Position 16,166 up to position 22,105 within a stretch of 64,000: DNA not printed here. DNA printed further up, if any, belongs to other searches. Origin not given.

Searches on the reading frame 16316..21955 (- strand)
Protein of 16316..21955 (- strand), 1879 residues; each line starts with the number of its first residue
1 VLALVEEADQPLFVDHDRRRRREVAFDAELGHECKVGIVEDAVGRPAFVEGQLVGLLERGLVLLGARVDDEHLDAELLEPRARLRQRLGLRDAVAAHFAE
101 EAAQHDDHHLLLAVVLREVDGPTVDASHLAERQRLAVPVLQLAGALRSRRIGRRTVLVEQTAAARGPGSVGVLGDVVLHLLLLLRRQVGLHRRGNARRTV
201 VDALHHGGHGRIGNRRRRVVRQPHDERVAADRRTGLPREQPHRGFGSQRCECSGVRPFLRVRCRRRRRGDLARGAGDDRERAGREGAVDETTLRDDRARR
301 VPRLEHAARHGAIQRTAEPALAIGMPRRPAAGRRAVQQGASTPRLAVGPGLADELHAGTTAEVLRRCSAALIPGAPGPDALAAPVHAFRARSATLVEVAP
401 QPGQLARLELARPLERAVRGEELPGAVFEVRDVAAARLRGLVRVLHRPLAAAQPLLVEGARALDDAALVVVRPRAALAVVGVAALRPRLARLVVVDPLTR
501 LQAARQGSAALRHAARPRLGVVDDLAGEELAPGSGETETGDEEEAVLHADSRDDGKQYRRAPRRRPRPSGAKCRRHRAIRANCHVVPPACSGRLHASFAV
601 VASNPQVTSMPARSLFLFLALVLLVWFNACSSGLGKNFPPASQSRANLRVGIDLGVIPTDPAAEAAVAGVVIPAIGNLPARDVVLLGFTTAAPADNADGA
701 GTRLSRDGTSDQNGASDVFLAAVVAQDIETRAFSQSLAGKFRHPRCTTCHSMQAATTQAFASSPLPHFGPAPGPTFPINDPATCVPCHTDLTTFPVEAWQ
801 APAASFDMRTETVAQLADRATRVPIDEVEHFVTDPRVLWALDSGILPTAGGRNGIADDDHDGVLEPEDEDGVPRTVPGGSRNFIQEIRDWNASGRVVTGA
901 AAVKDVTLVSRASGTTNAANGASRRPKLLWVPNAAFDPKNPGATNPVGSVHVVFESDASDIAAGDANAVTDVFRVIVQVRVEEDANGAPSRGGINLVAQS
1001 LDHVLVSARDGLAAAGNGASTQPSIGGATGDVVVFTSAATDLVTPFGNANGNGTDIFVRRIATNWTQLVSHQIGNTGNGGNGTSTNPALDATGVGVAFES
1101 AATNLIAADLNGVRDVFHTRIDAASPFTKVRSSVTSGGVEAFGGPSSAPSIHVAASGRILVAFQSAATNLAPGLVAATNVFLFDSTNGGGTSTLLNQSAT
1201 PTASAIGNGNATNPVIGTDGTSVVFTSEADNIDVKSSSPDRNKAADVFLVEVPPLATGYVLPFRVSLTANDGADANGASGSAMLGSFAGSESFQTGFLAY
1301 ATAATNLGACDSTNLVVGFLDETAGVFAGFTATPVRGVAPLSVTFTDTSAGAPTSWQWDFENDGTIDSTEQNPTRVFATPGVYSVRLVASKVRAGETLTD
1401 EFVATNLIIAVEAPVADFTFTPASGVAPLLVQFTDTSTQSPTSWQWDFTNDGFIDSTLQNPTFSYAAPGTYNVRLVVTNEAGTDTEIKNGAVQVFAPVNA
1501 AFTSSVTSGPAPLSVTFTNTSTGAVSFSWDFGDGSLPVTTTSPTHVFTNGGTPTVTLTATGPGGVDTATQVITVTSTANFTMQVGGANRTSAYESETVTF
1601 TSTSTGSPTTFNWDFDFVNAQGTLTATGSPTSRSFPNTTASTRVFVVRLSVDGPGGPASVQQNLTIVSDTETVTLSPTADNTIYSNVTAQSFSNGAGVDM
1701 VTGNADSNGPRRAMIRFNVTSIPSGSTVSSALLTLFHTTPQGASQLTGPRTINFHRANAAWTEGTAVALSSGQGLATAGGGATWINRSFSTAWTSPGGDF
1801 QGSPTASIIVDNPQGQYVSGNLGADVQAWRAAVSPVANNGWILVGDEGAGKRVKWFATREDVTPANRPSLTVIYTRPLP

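Call 43: search_protein_families(library=pfam, proteins=[window:16316-21955:-], max_evalue=0.00001)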
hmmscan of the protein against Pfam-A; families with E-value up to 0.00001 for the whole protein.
window:16316-21955:- (1879 aa): 2 families
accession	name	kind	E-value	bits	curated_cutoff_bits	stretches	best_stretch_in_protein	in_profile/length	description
PF18911.6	PKD_4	-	3.1e-36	123.7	27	3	1498-1575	5-84/85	PKD domain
PF00801.26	PKD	-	1.3e-26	92.8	23.5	3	1422-1486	6-74/80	PKD domain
